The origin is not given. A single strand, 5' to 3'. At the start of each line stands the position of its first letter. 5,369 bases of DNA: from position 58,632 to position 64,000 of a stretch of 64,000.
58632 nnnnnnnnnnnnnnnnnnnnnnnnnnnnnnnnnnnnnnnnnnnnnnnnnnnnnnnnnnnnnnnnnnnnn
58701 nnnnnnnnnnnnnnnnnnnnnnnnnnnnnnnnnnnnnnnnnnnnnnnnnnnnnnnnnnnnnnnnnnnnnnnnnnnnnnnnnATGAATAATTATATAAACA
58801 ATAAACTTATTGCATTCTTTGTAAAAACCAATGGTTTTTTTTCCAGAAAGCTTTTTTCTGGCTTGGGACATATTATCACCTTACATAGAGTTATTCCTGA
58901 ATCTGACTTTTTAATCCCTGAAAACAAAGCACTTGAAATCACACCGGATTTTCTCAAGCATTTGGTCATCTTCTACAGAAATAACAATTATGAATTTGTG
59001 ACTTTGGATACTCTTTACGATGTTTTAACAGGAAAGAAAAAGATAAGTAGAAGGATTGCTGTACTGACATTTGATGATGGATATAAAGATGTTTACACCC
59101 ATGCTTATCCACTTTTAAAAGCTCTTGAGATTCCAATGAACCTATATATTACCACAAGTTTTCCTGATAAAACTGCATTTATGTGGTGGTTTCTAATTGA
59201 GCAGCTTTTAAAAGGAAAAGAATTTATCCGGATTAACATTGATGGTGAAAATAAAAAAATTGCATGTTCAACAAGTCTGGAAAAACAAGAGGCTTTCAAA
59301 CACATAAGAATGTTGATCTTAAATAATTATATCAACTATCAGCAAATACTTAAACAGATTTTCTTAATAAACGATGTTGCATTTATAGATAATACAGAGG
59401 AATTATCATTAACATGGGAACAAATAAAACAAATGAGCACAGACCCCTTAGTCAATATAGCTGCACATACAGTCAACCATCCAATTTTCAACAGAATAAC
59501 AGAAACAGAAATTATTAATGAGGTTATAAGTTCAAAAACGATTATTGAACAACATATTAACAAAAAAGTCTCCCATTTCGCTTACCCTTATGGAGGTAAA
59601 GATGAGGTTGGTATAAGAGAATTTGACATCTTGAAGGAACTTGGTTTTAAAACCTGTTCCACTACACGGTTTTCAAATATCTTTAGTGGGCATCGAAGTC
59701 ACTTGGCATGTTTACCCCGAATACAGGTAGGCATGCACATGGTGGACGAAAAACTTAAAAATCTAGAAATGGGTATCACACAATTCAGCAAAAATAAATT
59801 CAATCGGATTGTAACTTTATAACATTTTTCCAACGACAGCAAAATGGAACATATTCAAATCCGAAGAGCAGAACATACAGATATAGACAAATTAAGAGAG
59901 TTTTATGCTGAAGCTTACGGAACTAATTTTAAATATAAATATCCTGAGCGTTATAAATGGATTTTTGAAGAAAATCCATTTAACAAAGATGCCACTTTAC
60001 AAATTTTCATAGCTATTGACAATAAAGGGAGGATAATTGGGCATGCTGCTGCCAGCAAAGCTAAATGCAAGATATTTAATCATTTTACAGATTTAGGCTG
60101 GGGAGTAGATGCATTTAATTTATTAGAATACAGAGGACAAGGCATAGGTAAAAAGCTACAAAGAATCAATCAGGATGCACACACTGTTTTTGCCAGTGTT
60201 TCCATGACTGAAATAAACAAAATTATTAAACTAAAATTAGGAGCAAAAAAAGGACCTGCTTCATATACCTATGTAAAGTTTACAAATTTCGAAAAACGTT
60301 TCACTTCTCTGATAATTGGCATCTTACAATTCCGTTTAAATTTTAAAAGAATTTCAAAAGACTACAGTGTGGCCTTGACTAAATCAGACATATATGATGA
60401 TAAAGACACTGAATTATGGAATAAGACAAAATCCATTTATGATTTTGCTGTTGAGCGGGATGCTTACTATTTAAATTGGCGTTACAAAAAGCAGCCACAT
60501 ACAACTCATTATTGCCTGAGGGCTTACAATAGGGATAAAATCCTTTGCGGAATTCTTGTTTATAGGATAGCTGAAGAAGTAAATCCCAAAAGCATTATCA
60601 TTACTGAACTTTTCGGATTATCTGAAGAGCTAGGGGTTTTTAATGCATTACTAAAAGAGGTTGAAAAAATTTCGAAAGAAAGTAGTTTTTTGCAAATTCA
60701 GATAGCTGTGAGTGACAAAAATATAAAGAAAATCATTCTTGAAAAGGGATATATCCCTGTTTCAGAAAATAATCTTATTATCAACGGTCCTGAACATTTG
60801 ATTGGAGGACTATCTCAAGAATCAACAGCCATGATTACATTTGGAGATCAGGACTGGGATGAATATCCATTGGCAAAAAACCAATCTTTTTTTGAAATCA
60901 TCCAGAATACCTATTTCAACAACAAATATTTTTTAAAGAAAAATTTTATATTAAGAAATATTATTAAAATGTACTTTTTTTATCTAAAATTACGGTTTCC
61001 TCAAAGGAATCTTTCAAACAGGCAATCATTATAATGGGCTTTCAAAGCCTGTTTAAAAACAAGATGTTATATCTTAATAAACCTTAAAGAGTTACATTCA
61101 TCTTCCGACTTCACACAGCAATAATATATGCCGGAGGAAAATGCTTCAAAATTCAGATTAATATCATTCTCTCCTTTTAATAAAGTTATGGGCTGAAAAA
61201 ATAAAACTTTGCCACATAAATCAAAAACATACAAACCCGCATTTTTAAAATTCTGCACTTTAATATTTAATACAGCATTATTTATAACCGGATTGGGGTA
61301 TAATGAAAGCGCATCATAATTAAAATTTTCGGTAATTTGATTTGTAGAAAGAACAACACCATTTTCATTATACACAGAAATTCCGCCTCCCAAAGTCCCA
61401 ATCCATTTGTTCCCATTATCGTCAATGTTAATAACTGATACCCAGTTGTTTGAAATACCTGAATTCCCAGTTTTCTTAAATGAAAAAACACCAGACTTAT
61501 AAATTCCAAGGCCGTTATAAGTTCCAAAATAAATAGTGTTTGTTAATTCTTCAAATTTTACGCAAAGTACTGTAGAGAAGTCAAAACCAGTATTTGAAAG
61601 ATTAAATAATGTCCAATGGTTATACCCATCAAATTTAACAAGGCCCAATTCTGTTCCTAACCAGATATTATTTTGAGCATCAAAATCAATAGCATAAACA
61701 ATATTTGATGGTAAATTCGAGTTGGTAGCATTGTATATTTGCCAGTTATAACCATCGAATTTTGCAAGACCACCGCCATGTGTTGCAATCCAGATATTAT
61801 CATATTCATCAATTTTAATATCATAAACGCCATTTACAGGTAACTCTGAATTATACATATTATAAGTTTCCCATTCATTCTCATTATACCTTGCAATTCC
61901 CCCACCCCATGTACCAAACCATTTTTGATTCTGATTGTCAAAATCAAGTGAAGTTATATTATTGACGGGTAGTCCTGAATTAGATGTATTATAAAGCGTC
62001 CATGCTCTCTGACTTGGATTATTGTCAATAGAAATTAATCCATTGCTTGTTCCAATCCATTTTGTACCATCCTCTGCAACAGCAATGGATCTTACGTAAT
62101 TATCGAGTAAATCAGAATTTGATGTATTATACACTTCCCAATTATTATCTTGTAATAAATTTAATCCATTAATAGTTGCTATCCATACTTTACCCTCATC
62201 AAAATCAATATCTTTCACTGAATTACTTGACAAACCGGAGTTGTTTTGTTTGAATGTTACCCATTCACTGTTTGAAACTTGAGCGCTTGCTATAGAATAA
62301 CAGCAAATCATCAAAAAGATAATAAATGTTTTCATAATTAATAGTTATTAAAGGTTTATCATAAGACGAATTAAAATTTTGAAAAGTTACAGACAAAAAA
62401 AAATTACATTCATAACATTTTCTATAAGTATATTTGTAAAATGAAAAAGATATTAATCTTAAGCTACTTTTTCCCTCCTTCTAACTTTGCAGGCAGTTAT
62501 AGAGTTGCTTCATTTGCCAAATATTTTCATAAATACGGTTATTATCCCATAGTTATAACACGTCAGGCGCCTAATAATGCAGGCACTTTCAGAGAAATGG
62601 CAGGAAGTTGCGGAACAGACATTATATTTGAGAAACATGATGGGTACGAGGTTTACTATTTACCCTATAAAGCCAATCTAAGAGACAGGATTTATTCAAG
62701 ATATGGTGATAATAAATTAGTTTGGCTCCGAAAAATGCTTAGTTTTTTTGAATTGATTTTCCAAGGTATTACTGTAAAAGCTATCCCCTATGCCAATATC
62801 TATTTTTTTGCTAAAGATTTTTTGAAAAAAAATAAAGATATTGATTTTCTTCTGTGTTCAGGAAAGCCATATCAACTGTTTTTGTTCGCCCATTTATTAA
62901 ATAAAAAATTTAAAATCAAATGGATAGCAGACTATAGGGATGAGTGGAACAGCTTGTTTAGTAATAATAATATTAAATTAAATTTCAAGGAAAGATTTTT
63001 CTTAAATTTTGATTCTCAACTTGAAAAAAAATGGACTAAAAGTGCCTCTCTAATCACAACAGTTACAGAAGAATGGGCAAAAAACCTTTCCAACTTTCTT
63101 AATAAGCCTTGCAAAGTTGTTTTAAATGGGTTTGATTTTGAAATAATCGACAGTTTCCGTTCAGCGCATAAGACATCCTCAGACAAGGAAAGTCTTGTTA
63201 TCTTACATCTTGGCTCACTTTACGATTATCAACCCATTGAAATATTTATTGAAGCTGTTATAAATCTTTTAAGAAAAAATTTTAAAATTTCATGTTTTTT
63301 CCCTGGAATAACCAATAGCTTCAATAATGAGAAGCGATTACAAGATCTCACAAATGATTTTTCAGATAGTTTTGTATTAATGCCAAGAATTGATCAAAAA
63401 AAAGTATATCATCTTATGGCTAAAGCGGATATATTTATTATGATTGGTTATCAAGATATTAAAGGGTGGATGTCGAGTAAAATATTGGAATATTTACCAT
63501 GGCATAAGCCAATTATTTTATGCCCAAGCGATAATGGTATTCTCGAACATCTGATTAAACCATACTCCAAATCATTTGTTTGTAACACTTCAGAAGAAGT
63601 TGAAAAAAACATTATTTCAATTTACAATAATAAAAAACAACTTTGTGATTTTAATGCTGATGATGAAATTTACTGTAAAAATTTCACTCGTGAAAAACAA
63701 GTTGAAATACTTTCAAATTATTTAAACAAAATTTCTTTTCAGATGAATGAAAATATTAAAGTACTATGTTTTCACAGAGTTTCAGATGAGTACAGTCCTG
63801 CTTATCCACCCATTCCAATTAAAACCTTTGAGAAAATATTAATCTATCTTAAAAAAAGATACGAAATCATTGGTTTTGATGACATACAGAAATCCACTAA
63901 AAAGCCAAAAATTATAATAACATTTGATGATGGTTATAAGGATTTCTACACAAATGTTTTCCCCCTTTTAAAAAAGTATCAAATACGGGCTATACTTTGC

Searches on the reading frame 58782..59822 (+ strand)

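Call 3: search_protein_families(library=pfam, proteins=[window:58782-59822:+], max_evalue=0.01)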
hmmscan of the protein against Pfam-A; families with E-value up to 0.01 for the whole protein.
window:58782-59822:+ (346 aa): 1 family
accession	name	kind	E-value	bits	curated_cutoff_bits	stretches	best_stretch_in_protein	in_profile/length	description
PF01522.26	Polysacc_deac_1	-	1.8e-21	76.8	23.1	1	87-277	3-112/124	Polysaccharide deacetylase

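Call 4: search_protein_families(library=ncbifam, proteins=[window:58782-59822:+], max_evalue=0.01)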
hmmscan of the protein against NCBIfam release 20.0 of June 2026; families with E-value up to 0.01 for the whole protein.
window:58782-59822:+ (346 aa): 9 families
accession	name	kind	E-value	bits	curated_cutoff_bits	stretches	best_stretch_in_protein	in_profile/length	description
TIGR03938.2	deacetyl_PgaB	equivalog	7e-22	77.5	321.9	1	31-127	5-100/621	poly-beta-1,6-N-acetyl-D-glucosamine N-deacetylase PgaB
NF011177.0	PRK14582.1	equivalog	1.3e-16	60.1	923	1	52-119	68-135/671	poly-beta-1,6-N-acetyl-D-glucosamine N-deacetylase PgaB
NF011176.0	PRK14581.1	equivalog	9.1e-13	47.2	1091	1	51-119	67-135/673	poly-beta-1,6-N-acetyl-D-glucosamine N-deacetylase PgaB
TIGR03933.1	PIA_icaB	equivalog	1.6e-10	40.9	248.35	2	64-133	46-114/245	intercellular adhesin biosynthesis polysaccharide N-deacetylase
TIGR02884.1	spore_pdaA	equivalog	9.4e-06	25.5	298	0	213-291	80-155/224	delta-lactam-biosynthetic de-N-acetylase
TIGR02873.1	spore_ylxY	hypoth_equivalog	2.7e-05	23.5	391.5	1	213-274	127-188/268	probable sporulation protein, polysaccharide deacetylase family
TIGR02764.1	spore_ybaN_pdaB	equivalog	0.00015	21.6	237.4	1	224-291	59-123/191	polysaccharide deacetylase family sporulation protein PdaB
TIGR04243.1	nodulat_NodB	equivalog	0.00088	18.8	240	0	215-272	47-104/197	chitooligosaccharide deacetylase NodB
NF045821.1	PgAcgDacpgdA1_Bac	equivalog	0.0032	16.4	400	0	215-275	133-192/282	peptidoglycan-N-acetylglucosamine deacetylase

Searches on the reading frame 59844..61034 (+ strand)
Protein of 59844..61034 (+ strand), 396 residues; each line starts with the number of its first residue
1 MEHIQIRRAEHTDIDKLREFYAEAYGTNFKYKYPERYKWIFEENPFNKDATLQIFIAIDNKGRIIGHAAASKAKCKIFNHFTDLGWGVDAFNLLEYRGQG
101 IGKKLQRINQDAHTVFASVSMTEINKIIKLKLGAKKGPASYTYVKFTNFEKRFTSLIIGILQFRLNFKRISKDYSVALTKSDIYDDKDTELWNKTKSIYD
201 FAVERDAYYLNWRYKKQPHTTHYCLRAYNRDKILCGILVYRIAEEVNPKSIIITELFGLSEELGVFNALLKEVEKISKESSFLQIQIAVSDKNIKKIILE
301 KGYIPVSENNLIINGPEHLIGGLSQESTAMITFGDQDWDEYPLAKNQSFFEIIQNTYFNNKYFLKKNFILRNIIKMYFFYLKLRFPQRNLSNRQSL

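Call 10: search_protein_families(library=pfam, proteins=[window:59844-61034:+], max_evalue=0.001)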
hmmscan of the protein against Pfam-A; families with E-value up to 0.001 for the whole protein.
window:59844-61034:+ (396 aa): 1 family
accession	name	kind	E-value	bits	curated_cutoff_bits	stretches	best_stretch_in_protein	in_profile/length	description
PF00583.31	Acetyltransf_1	-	3.7e-05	24.4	20.7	0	20-105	7-80/116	Acetyltransferase (GNAT) family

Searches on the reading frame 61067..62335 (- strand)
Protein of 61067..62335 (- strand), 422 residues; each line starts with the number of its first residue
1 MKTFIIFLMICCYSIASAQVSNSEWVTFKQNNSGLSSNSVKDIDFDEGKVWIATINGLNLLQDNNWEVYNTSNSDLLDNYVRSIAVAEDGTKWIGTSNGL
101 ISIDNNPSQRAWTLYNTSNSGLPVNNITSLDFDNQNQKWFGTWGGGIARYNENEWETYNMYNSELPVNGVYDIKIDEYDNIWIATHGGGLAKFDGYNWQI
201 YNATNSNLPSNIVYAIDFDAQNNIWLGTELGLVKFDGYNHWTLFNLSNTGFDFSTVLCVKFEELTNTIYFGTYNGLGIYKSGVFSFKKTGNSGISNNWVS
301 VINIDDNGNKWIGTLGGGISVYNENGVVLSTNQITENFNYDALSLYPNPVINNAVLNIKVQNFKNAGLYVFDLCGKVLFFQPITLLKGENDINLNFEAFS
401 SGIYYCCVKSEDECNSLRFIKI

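Call 10: search_protein_families(library=pfam, proteins=[window:61067-62335:-], max_evalue=0.001)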
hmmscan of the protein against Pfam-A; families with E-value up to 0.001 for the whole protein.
window:61067-62335:- (422 aa): 2 families
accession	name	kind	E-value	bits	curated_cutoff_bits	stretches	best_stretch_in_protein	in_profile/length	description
PF07494.17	Reg_prop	-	1.5e-15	55.7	20.4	0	207-229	1-23/24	Two component regulator propeller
PF18962.6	Por_Secre_tail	-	1.2e-08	35.6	27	1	345-413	1-67/75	Secretion system C-terminal sorting domain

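Call 60: find_encoding_contigs(protein=window:61067-62335:-, flank=10000, max_places=2)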
Protein window:61067-62335:- (422 aa): no gene with exactly this product is on record in the collection.

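Call 62: find_encoding_contigs(protein=window:61067-62311:-, flank=10000, max_places=2)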
Protein window:61067-62311:- (414 aa): 1 contig read that carries it; 1 place shown.
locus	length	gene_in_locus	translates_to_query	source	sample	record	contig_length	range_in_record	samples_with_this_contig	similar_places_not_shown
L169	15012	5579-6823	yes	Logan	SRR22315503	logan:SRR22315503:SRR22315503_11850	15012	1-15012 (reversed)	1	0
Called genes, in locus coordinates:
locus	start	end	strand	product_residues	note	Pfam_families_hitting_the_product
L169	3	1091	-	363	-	?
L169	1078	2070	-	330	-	PF13527:Acetyltransf_9 (weak)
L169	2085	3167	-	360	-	PF04055:Radical_SAM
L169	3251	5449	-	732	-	PF00534:Glycos_transf_1 (weak), PF01522:Polysacc_deac_1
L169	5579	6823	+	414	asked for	PF07494:Reg_prop (faint), PF18962:Por_Secre_tail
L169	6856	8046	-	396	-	-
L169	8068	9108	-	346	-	PF01522:Polysacc_deac_1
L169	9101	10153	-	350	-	PF01522:Polysacc_deac_1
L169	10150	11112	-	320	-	-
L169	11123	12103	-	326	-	PF02485:Branch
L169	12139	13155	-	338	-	PF00535:Glycos_transf_2, PF10111:Glyco_tranf_2_2, PF13641:Glyco_tranf_2_3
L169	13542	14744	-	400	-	PF09594:GT87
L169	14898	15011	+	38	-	?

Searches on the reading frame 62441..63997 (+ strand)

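Call 77: search_protein_families(library=pfam, proteins=[window:62441-63997:+], max_evalue=0.01)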
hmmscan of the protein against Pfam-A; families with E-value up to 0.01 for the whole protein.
window:62441-63997:+ (519 aa): 3 families
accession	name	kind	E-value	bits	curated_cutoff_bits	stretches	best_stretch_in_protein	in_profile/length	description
PF00534.26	Glycos_transf_1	-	8.6e-08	32.3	26.4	1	243-401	7-162/172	Glycosyl transferases group 1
PF01522.26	Polysacc_deac_1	-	4.1e-07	30.4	23.1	1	484-517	2-35/124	Polysaccharide deacetylase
PF13439.12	Glyco_transf_4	-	0.004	17.6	28.5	0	128-234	68-169/170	Glycosyltransferase Family 4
